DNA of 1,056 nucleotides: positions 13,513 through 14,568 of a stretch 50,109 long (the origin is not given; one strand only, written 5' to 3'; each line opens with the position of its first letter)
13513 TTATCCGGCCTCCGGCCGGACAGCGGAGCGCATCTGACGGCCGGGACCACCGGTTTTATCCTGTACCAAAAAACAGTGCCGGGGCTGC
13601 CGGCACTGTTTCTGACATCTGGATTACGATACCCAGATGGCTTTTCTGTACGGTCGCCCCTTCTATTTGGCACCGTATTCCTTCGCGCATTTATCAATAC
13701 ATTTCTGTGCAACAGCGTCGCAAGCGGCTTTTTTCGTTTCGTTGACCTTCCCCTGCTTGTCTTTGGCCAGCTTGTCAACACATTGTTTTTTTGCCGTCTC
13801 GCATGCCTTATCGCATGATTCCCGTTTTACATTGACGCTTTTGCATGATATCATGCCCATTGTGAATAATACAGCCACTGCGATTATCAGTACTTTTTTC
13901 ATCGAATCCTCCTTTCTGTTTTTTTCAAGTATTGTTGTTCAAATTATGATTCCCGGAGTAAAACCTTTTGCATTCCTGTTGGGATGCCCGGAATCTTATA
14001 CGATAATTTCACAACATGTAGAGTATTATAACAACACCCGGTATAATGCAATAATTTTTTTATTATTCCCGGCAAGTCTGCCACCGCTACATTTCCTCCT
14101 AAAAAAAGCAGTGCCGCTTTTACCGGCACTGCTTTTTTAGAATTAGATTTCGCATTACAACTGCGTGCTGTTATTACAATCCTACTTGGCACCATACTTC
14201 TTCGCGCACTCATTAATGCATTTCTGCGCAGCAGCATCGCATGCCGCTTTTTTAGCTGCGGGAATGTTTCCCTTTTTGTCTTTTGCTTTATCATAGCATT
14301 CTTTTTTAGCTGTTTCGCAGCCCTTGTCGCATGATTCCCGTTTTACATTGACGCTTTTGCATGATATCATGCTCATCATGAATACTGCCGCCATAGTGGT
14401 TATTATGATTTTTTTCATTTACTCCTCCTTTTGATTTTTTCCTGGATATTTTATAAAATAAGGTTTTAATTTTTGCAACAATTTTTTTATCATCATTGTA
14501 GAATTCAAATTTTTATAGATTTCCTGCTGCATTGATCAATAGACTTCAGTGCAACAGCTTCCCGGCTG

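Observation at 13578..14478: Tandem paralogous lysine-rich lipoproteins with mirror-symmetric Cx3Cx6C...Cx6Cx3C pattern (alpha-hairpin-like)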

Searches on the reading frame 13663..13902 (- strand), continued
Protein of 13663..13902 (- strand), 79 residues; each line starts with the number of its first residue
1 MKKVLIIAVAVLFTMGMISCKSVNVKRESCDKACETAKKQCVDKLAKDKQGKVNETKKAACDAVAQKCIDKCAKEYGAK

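Call 90: search_protein_families(library=padloc, proteins=[window:13663-13902:-], max_evalue=0.1)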
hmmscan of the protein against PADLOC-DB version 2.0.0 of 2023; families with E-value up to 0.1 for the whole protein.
window:13663-13902:- (79 aa): 1 family
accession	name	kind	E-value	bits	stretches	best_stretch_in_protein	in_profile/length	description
PDLC04941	PDC-S16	-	0.021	13.6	1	21-57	28-64/75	-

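Call 91: search_protein_families(library=pfam, alignment_id=A4, max_evalue=1)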
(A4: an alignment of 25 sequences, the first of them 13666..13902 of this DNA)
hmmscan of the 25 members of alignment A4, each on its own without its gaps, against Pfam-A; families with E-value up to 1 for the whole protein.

A. member 1, window:13666-13902:- (79 aa): 2 families
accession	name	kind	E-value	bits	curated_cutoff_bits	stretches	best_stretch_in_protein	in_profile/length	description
PF11023.14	DUF2614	-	0.0049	17.5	21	1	4-35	47-78/111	Zinc-ribbon containing domain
PF03978.18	Borrelia_REV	-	0.016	15.5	27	1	7-67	9-69/181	Borrelia burgdorferi REV protein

B. families by the number of members that match (of 25 scanned): 21 families
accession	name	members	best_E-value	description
PF19300.4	BPD_transp_1_N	3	0.056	Binding-prot-dependent transport system membrane comp, N-term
PF11023.14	DUF2614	1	0.0049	Zinc-ribbon containing domain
PF03978.18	Borrelia_REV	1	0.016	Borrelia burgdorferi REV protein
PF16339.10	DUF4969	1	0.02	Domain of unknown function (DUF4969)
PF13978.11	DUF4223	1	0.032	Protein of unknown function (DUF4223)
PF03169.20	OPT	1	0.032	OPT oligopeptide transporter protein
PF23884.1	DUF7237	1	0.084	Family of unknown function (DUF7237)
PF06749.17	DUF1218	1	0.086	Protein of unknown function (DUF1218)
PF23503.1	Microp_apicomplexa_5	1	0.11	Apicomplexa small protein domain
PF14097.11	SpoVAE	1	0.12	Stage V sporulation protein AE1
PF17085.10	UCMA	1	0.12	Unique cartilage matrix associated protein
PF11057.13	Cortexin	1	0.13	Cortexin of kidney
PF16211.10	Histone_H2A_C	1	0.14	C-terminus of histone H2A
PF20098.4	DUF6488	1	0.16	Family of unknown function (DUF6488)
PF08139.17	LPAM_1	1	0.18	Prokaryotic membrane lipoprotein lipid attachment site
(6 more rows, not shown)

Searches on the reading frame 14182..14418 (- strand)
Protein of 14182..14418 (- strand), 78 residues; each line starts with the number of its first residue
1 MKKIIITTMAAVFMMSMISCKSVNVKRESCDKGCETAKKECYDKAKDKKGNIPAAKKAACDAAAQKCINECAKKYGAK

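Call 3: search_protein_families(library=pfam, proteins=[window:14182-14418:-], max_evalue=10)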
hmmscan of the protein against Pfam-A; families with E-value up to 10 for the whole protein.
window:14182-14418:- (78 aa): 1 family
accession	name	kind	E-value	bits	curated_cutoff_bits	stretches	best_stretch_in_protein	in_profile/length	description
PF00858.29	ASC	-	1.3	8.4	23.6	1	12-73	306-367/455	Amiloride-sensitive sodium channel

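Call 4: search_protein_families(library=ncbifam, proteins=[window:14182-14418:-], max_evalue=10)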
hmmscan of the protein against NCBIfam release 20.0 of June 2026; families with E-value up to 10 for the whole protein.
window:14182-14418:- (78 aa): 5 families
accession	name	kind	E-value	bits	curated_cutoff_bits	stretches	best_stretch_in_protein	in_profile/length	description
TIGR04454.1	Lepto_4Cys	hypoth_equivalog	0.0047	17.4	35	1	1-72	1-69/92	TIGR04454 family lipoprotein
NF047434.1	LA_0364_fam_lipo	equivalog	0.027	14.9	40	1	1-42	1-43/94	LA_0364 family Cys-rich lipoprotein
NF050142.1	PG1828_fam_lipo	equivalog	0.051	14.3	50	1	1-31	1-31/59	PG1828 family lipoprotein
NF033072.0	NanU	exception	0.14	11.2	425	1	1-36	1-36/521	SusD family outer membrane lipoprotein NanU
TIGR04313.1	aro_clust_Mycop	subfamily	0.17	11.5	40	1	2-48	5-48/296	aromatic motif membrane protein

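Call 89: search_protein_families(library=phrogs, proteins=[window:14182-14418:-], max_evalue=0.1)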
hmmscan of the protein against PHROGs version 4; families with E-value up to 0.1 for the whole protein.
window:14182-14418:- (78 aa): 1 family
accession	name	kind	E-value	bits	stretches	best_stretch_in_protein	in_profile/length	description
phrog_24502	-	other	0.0013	19.8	1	21-73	51-104/177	zinc-finger domain protein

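Call 90: search_protein_families(library=padloc, proteins=[window:14182-14418:-], max_evalue=0.1)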
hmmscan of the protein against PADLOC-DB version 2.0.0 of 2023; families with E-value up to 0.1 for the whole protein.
window:14182-14418:- (78 aa): 0 families
